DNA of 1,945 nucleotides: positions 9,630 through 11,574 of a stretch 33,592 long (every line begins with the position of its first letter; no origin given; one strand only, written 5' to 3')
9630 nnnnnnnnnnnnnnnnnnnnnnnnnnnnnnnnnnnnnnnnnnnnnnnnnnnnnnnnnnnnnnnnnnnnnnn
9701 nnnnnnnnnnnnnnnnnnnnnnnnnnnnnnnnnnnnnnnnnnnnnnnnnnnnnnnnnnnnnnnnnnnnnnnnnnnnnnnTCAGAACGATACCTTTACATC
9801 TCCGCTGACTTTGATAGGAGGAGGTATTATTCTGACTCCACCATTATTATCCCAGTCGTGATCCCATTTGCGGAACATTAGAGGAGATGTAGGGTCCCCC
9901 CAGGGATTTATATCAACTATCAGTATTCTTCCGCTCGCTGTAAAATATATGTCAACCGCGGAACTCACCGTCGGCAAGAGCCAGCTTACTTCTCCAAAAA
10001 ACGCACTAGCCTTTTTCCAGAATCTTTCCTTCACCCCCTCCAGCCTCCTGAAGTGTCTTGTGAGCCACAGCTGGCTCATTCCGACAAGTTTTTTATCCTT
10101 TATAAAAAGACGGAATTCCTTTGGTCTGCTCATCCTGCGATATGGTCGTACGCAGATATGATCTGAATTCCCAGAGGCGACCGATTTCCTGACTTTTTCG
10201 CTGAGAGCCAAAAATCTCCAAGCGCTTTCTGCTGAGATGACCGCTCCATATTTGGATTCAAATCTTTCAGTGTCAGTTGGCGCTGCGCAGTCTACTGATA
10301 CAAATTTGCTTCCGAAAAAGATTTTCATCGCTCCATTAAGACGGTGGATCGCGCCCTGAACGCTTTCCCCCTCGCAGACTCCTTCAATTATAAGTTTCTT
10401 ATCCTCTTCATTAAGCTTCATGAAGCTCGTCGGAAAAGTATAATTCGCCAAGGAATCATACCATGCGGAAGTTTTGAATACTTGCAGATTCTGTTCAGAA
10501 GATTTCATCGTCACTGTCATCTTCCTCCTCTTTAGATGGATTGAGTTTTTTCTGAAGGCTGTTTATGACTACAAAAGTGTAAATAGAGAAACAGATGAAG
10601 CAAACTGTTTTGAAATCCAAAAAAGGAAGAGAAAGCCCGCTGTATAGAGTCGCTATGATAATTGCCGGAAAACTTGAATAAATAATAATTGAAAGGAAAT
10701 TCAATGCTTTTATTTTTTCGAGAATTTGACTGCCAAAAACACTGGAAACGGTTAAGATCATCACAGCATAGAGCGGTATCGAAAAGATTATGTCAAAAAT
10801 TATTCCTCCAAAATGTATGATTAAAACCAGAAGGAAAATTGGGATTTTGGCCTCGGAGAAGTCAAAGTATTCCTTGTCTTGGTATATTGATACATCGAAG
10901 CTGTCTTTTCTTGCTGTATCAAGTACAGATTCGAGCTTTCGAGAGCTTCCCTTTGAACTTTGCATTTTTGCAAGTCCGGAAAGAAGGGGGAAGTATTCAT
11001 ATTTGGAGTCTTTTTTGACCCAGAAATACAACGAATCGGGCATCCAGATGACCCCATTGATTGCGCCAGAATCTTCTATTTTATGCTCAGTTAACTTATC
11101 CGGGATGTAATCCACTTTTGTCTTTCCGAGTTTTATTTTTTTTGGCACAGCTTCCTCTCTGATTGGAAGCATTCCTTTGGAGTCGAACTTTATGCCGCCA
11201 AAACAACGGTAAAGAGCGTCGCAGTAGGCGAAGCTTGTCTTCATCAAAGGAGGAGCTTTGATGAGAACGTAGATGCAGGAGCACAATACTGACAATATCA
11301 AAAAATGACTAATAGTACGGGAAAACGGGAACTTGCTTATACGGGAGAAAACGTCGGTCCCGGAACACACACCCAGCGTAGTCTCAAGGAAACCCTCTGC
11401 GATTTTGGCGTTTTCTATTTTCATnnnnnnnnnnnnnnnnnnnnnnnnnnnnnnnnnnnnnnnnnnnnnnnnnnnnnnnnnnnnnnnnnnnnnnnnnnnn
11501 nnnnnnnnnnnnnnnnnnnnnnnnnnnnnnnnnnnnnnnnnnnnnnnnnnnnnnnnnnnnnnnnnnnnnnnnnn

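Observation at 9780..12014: Bacterial Cdc123/D123-type ATP-grasp gene coupled to an acidic-tailed membrane protein inside the def operon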

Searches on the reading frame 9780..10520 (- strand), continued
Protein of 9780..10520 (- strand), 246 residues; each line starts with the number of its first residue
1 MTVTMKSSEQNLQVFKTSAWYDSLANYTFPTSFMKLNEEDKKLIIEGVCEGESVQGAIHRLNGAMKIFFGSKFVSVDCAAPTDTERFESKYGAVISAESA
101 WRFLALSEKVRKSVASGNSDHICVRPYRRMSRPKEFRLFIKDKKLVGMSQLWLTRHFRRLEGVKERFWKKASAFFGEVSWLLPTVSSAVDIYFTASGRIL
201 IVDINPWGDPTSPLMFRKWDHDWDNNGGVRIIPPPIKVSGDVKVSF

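Call 77: find_encoding_contigs(protein=P0292, flank=4000, max_places=1)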
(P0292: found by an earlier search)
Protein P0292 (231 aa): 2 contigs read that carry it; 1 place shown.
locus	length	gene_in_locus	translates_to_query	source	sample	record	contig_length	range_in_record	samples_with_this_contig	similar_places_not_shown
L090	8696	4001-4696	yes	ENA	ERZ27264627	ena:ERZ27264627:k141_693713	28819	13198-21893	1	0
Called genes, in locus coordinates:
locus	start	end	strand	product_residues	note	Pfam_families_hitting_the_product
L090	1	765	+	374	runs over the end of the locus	PF01408:GFO_IDH_MocA, PF21252:Glyco_hydro_109_C (faint), PF22725:GFO_IDH_MocA_C3 (weak)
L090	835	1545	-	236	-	-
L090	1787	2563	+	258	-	PF00557:Peptidase_M24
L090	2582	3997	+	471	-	PF02881:SRP54_N, PF06414:Zeta_toxin (faint), PF00448:SRP54, PF01656:CbiA (weak), PF13401:AAA_22, PF02978:SRP_SPB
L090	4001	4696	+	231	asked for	PF07065:D123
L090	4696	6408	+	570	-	PF00501:AMP-binding, PF23562:AMP-binding_C_3 (weak)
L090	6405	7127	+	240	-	PF03740:PdxJ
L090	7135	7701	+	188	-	PF08207:EFP_N, PF01132:EFP, PF09285:Elong-fact-P_C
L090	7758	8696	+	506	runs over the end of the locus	PF01467:CTP_transf_like, PF00294:PfkB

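Call 78: find_encoding_contigs(protein=P0136, flank=4000, max_places=1)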
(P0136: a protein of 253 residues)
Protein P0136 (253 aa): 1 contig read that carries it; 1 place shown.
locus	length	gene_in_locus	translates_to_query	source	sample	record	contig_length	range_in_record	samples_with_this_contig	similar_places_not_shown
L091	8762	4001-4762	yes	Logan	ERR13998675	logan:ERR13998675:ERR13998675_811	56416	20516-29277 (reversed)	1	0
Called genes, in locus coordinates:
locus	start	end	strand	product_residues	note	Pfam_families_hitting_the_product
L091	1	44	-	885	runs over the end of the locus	PF00133:tRNA-synt_1, PF09334:tRNA-synt_1g, PF13603:tRNA-synt_1_2, PF00133:tRNA-synt_1 (weak), PF08264:Anticodon_1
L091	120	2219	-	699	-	PF01136:Peptidase_U32, PF12392:DUF3656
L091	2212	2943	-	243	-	PF01509:TruB_N, PF16198:TruB_C_2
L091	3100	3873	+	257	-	-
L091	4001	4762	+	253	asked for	PF07065:D123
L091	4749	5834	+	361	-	PF00348:polyprenyl_synt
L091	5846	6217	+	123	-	PF01242:PTPS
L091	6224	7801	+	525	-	PF03023:MurJ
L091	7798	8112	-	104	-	-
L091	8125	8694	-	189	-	PF04542:Sigma70_r2, PF08281:Sigma70_r4_2 (weak)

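Call 79: find_encoding_contigs(protein=P0137, flank=4000, max_places=1)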
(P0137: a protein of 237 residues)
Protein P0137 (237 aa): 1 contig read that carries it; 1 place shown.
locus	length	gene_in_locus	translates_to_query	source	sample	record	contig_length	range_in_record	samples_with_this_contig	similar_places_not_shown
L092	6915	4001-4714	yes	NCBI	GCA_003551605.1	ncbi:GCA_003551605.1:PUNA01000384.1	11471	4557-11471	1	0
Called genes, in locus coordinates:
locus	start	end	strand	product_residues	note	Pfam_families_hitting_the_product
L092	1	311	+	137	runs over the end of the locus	PF00156:Pribosyltran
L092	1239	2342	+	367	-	PF00437:T2SSE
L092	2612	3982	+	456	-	PF03721:UDPG_MGDP_dh_N, PF00984:UDPG_MGDP_dh, PF03720:UDPG_MGDP_dh_C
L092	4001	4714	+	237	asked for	PF07065:D123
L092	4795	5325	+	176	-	PF02915:Rubrerythrin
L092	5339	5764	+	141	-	PF14819:QueF_N (weak), PF14489:QueF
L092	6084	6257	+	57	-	-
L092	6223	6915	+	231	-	?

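Call 80: find_encoding_contigs(protein=P0298, flank=4000, max_places=1)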
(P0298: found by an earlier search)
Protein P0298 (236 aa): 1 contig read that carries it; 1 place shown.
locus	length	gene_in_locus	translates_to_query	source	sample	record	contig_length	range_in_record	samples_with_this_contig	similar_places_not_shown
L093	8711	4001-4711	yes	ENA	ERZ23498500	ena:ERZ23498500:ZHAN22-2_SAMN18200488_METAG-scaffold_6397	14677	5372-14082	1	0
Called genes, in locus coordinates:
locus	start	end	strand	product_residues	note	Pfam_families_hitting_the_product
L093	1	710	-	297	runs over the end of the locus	PF06325:PrmA, PF05175:MTS, PF13489:Methyltransf_23, PF13847:Methyltransf_31, PF13649:Methyltransf_25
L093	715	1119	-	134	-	-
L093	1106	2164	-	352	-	PF03193:RsgA_GTPase (weak), PF01926:MMR_HSR1, PF02421:FeoB_N (weak)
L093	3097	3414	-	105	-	PF04359:DUF493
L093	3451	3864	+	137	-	PF02472:ExbD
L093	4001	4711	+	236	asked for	PF07065:D123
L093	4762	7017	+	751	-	PF01136:Peptidase_U32, PF12392:DUF3656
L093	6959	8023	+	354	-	PF02424:ApbE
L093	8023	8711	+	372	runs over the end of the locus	PF01075:Glyco_transf_9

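Call 91: find_related_loci(query=A5, collection=metagenome_contigs, flank=5000)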
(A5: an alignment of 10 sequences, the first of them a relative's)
Query A5 (239 aa) in metagenome_contigs; peptide patterns used: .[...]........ (x = any residue, [..] = any of these).
160 stretches matched a pattern; 101 encode a relative of the query (tblastn E <= 1e-3); the best 80 are kept; 80 distinct loci.
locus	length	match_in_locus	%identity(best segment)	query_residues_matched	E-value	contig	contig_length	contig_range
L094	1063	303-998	43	2-239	2e-65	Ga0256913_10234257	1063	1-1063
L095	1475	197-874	44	1-239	1e-63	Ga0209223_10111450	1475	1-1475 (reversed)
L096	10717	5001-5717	41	2-239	1e-60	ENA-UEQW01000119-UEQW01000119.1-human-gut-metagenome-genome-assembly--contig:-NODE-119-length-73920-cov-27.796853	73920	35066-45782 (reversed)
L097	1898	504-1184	40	1-239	3e-62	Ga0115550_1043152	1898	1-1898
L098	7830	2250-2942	43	1-239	1e-60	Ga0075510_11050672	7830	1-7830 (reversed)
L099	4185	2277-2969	42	1-239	4e-60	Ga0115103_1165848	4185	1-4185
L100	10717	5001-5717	40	2-239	3e-60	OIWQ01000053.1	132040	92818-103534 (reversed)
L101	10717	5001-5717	40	2-239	6e-60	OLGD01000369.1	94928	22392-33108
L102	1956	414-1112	42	1-239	3e-61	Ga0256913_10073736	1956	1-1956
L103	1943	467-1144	43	4-239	3e-61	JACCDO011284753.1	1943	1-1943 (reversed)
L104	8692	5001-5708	42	2-239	5e-59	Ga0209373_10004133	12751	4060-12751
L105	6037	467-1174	42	2-239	5e-59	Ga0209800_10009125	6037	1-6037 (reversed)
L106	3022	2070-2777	41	2-239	9e-59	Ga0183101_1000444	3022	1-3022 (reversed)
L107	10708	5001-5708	41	2-239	1e-58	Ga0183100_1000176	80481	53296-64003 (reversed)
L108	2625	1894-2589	40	2-239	6e-58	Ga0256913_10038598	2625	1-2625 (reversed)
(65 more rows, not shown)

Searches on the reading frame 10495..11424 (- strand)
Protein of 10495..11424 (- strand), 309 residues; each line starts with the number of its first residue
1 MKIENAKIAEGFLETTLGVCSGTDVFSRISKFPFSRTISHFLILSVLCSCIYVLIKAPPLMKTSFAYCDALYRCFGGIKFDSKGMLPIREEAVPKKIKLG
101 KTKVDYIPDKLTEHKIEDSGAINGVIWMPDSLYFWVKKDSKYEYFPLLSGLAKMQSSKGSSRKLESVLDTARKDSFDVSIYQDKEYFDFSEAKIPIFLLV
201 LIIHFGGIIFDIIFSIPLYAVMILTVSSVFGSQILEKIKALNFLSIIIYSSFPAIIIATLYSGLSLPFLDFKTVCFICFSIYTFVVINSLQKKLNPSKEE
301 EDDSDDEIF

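Call 3: search_protein_families(library=pfam, proteins=[window:10495-11424:-], max_evalue=1)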
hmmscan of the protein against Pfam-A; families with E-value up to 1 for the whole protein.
window:10495-11424:- (309 aa): 2 families
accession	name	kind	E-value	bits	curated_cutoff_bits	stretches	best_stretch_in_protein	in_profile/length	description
PF04893.22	Yip1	-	0.0069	16.7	28.6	1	196-286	58-139/173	Yip1 domain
PF02163.28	Peptidase_M50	-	0.027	14.3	27.2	1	126-251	33-129/221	Peptidase family M50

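Call 4: search_protein_families(library=ncbifam, proteins=[window:10495-11424:-], max_evalue=1)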
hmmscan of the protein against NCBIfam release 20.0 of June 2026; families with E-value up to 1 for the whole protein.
window:10495-11424:- (309 aa): 0 families

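Call 18: find_homologous_proteins(query=window:10495-11424:-, max_evalue=0.001)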
Query window:10495-11424:- (309 aa): 4 proteins with E <= 0.001 among 1424 candidates.
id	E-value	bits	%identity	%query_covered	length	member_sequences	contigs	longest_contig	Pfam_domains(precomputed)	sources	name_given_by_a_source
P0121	3.7e-198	675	100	100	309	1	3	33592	-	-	-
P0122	1.3e-123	430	60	99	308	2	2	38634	-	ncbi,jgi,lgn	-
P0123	5.2e-119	415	60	97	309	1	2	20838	-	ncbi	-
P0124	1.6e-51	194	34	96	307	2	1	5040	-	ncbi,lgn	-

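Call 26: search_protein_families(library=pfam, alignment_id=A2, max_evalue=0.1)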
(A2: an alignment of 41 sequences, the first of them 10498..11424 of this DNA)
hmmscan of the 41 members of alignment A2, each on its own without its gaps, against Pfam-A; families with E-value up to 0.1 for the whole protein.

A. member 1, window:10498-11424:- (309 aa): 2 families
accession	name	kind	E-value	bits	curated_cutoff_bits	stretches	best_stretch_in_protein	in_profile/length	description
PF04893.22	Yip1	-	0.0069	16.7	28.6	1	196-286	58-139/173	Yip1 domain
PF02163.28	Peptidase_M50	-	0.027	14.3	27.2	1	126-251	33-129/221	Peptidase family M50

B. families by the number of members that match (of 41 scanned): 8 families
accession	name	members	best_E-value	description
PF06691.16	DUF1189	32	2.2e-10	Protein of unknown function (DUF1189)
PF04893.22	Yip1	14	0.00031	Yip1 domain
PF07894.18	SACK1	1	0.0041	Scaffolding anchor of CK1 domain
PF13567.11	DUF4131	1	0.014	Domain of unknown function (DUF4131)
PF02163.28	Peptidase_M50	1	0.027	Peptidase family M50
PF02361.21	CbiQ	1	0.04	Cobalt transport protein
PF03021.20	CM2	1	0.053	Influenza C virus M2 protein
PF11669.13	WBP-1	1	0.066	WW domain-binding protein 1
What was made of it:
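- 10495..11424 (-): MEM: a 309-aa DUF1189-like (Yip1 clan) membrane protein. Modelled with a cytoplasmic N-terminus, TM1, a beta-rich outside domain, three further TM helices and a cytoplasmic tail. 32 of 41 orthologues hit PF06691, best E=2.2e-10; the window copy itself gives only a weak Yip1 hit (call 26).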

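Call 44: find_homologous_proteins(query=A2, max_evalue=0.001)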
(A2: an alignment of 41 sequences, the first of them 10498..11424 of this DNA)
Query A2 (41 sequences) (309 aa, profile of the alignment): 9 proteins with E <= 0.001 among 7160 candidates.
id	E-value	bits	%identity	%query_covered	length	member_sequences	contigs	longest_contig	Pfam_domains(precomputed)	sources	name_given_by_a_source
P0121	3.2e-88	314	100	100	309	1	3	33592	-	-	-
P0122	4.4e-86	307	60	99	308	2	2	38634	-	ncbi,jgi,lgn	-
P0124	2.7e-81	291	34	96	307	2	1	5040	-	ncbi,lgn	-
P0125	1.2e-80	289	19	95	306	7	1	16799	PF06691.17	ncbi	-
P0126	1.7e-78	282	20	94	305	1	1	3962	PF06691.17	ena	-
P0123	3.0e-78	281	60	97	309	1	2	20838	-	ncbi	-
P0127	3.9e-77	278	18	91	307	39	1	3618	PF06691.17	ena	-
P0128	2.2e-76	275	18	91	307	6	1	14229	PF06691.17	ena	-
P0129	1.0e-72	263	19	95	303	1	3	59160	PF06691.17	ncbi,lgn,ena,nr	ncbi:MAG: hypothetical protein HPZ91_10910 [Lentisphaeria bacterium]|nr:hypothetical protein [Lentis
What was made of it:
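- On DUF1189 (PF06691), for MEM: However, 32 of 41 orthologues match DUF1189, best E=2.2e-10, and precomputed Pfam lists PF06691 for 5 of 9 database homologues (calls 26, 44).
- Tried and rejected: Word-indexed searches returned only 4 and 9 proteins because the family diverges fast (calls 18, 44).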

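Call 53: predict_structure(alignment_id=A3)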
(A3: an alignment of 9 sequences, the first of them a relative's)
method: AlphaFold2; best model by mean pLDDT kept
length: 309 residues; sequences in the alignment: 9
mean_pLDDT: 76.5   pTM: 0.67
mean pLDDT of the five models: 76.5, 75.2, 72.9, 71.8, 70.1
residues with pLDDT >= 90: 84; 70-90: 133; 50-70: 61; < 50: 31
segments of 3 or more residues with pLDDT < 50: 1-8, 150-159, 297-309
pLDDT, mean of each block of 10 residues (from residue 1): 42 87 84 90 96 92 87 84 74 73 69 58 73 72 62 40 58 63 82 89 93 94 86 69 91 95 84 93 89 61 36
secondary structure, 60 per line:
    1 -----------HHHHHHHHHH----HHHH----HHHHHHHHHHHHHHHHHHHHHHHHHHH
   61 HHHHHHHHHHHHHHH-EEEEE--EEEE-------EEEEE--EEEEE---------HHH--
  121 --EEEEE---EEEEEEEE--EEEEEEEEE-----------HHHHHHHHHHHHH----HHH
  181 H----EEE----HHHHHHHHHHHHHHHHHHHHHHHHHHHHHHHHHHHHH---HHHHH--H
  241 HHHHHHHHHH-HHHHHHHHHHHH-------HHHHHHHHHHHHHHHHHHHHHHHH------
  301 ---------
elements in order: H12-21 H26-29 H34-75 E77-81 E84-87 E95-99 E102-106 E123-127 E131-138 E141-149 H161-173 H178-181 E186-188 H193-229 H233-237 H240-250 H252-263 H271-294
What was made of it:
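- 10495..11424 (-): AF2 pLDDT 76.5 with helices at 34-75, 193-229, 240-263 and 271-294 (call 53).
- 10498..10554 (-): MEM aa 291-309, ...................: a disordered cytoplasmic tail, acidic and ending in Phe. pLDDT is below 50 for residues 297-309 (call 53).
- MEM has a large outside-facing domain (call 53).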

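Call 55: fold_search(model_id=the predicted structure, library=pdb)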
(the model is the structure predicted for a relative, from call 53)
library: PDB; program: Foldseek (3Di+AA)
matches with E <= 10: 49; with E <= 0.001: 0
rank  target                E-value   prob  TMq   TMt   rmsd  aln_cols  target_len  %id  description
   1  8t3k_D                3.1e-01  0.07  0.14  0.08  19.8       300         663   11  Heterodimeric ABC transporter BmrCD in the inward-facing conformation bound to ATP: BmrCD_IF-ATP2 (released 2023-11-29)
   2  7sq7_A                9.8e-01  0.12  0.14  0.10  16.8       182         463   13  Cryo-EM structure of mouse PI(3,5)P2-bound TRPML1 channel at 2.41 Angstrom resolution (released 2022-02-02)
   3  5gko_A                9.8e-01  0.11  0.23  0.13  18.3       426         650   10  Crystal structure of tripartite-type ABC transporter, MacB from Acinetobacter baumannii (released 2017-11-15)
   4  9el0_A                1.0e+00  0.08  0.12  0.09  16.8       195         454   13  ML2-SA1 bound TRPML2 in a pre-open state (released 2025-06-18)
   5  9hlc_A                1.7e+00  0.08  0.13  0.09  16.5       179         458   14  TRPML1 in complex with compound 11 (released 2025-06-04)
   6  9eba_A                2.0e+00  0.07  0.12  0.09  15.8       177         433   14  Human TRPML1 bound to Sybody57 (released 2026-01-21)
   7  9cc2_A                2.2e+00  0.13  0.14  0.10  15.2       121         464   17  Cryo-EM structure of mouse PI(4,5)P2-bound TRPML1 channel at 2.46 Angstrom resolution (released 2024-10-09)
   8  9hla_A                2.2e+00  0.07  0.13  0.10  16.2       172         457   13  TRPML1 in complex with compound 9a (released 2025-06-04)
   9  9hl8_A                2.4e+00  0.08  0.13  0.09  16.4       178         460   14  TRPML1 in complex with compound 8 (released 2025-06-04)
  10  9hld_A                2.4e+00  0.08  0.12  0.09  17.3       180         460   13  TRPML1 in complex with compound 13 (released 2025-06-04)
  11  2v50_E                2.5e+00  0.08  0.17  0.07  17.6       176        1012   13  The Missing Part of the Bacterial MexAB-OprM System: Structural determination of the Multidrug Exporter MexB (released 2009-05-19)
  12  9hlb_A                2.5e+00  0.07  0.13  0.09  16.1       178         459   14  TRPML1 in complex with compound 10 (released 2025-06-04)
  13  7mgl_A                3.0e+00  0.06  0.15  0.10  17.9       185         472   13  Structure of human TRPML1 with ML-SI3 (released 2021-06-16)
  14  5w3s_A                3.0e+00  0.04  0.12  0.09  15.8       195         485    9  Cryo-electron microscopy structure of a TRPML3 ion channel (released 2017-10-11)
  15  2ci9_B                3.5e+00  0.10  0.10  0.28  12.4        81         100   14  Nck1 SH2-domain in complex with a dodecaphosphopeptide from EPEC protein Tir (released 2006-04-24)
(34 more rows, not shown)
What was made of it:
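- Tried and rejected: The search against the PDB found nothing below E=0.3 (call 55).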
